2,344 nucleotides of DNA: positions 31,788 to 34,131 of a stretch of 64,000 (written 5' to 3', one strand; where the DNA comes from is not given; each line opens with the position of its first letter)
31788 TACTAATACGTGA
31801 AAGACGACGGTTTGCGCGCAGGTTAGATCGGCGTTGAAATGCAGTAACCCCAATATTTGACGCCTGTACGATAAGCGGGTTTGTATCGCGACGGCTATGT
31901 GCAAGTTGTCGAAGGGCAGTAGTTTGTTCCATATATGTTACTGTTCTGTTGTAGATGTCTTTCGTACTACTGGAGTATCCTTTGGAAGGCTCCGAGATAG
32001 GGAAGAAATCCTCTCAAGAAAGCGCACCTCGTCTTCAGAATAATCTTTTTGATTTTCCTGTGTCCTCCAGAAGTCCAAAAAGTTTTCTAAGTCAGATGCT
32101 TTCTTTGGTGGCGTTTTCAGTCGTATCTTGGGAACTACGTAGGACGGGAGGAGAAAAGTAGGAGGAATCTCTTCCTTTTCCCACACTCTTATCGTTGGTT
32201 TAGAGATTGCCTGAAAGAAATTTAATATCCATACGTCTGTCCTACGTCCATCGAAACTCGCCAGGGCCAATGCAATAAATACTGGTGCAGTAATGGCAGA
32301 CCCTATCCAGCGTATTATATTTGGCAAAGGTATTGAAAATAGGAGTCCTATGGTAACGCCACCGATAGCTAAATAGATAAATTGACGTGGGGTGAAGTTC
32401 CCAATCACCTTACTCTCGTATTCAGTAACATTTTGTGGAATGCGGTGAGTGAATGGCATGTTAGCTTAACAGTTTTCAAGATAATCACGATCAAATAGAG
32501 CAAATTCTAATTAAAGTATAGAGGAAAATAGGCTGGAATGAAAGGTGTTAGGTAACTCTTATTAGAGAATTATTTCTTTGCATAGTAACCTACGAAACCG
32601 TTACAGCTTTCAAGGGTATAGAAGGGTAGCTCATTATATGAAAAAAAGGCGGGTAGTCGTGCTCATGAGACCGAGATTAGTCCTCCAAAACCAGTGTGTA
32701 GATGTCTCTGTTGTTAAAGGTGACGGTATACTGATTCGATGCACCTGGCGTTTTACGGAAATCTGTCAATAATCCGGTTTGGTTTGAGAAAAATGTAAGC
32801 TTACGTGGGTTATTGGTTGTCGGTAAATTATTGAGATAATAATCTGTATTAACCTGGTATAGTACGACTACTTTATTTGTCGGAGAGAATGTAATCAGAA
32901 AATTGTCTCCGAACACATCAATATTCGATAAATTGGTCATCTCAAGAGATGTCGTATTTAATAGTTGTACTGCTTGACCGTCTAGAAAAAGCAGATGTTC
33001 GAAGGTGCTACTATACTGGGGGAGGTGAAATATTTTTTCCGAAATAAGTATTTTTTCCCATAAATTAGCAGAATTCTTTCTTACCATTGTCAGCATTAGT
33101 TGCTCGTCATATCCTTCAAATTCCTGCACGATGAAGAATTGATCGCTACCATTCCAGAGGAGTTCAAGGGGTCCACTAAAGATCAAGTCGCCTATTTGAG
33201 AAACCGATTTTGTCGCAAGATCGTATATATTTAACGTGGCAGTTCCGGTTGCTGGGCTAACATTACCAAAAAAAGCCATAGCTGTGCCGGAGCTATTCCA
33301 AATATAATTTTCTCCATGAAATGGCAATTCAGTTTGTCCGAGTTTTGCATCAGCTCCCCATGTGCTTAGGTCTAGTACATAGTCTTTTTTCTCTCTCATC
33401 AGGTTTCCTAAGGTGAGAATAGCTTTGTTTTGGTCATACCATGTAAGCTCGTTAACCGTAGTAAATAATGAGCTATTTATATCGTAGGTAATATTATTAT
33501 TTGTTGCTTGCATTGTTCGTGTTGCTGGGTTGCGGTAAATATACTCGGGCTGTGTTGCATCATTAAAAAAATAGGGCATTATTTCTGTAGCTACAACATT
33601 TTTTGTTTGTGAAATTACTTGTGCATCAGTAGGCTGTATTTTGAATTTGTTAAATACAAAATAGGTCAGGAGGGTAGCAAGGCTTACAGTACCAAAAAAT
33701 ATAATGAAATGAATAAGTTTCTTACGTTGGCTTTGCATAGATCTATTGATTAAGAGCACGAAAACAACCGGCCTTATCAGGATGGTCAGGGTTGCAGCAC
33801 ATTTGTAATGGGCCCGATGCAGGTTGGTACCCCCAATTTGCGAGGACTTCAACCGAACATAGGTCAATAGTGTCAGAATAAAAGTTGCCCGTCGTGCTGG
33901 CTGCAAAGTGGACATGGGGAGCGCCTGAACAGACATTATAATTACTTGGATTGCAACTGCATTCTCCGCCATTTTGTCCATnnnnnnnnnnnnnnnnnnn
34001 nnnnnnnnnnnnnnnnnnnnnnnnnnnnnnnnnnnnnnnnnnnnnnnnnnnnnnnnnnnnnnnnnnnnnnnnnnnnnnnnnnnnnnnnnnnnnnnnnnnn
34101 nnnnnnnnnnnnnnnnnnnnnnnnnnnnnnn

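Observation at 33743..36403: Secreted GH5 glycoside hydrolase fused to a Cys-rich M23/LytM-like peptidase inside the secretion cluster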

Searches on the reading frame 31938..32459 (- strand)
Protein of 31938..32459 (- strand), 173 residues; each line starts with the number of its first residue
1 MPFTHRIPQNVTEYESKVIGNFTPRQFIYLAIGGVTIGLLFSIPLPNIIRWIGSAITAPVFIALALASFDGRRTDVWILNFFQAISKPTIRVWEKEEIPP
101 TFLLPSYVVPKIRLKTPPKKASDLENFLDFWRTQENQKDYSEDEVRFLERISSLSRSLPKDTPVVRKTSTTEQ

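Call 3: search_protein_families(library=pfam, proteins=[window:31938-32459:-], max_evalue=1)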
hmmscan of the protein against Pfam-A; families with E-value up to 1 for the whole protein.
window:31938-32459:- (173 aa): 1 family
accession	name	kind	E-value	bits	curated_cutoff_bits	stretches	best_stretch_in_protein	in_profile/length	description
PF12666.12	PrgI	-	2.2e-11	44.5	27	1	6-92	1-90/91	PrgI family protein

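Call 4: search_protein_families(library=ncbifam, proteins=[window:31938-32459:-], max_evalue=1)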
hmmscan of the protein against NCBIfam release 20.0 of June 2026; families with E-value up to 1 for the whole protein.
window:31938-32459:- (173 aa): 1 family
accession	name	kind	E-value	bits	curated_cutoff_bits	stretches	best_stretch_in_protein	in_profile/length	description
TIGR03750.1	conj_TIGR03750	hypoth_equivalog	0.057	13.4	70.75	1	15-66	11-63/111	TIGR03750 family conjugal transfer protein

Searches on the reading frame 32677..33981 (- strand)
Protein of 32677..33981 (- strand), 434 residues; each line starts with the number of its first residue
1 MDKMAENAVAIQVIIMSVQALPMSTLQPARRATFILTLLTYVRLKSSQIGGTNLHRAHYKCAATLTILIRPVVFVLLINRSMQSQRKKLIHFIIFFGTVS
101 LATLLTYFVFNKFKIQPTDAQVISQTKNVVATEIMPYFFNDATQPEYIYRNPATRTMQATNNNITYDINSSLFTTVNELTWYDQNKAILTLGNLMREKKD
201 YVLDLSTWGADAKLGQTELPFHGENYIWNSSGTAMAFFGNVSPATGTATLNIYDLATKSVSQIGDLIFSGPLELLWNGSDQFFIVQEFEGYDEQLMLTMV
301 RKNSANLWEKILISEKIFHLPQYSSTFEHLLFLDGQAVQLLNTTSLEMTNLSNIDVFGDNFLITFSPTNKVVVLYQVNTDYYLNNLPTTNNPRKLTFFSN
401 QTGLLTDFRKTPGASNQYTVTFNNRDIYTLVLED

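Call 3: search_protein_families(library=pfam, proteins=[window:32677-33981:-], max_evalue=1)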
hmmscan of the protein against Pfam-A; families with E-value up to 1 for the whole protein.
window:32677-33981:- (434 aa): 1 family
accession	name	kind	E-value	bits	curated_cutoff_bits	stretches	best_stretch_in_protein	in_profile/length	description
PF10332.14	DUF2418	-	0.73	10.8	22.3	0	63-125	16-71/96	Protein of unknown function (DUF2418)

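Call 4: search_protein_families(library=ncbifam, proteins=[window:32677-33981:-], max_evalue=1)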
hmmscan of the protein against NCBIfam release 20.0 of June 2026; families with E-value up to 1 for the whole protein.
window:32677-33981:- (434 aa): 0 families
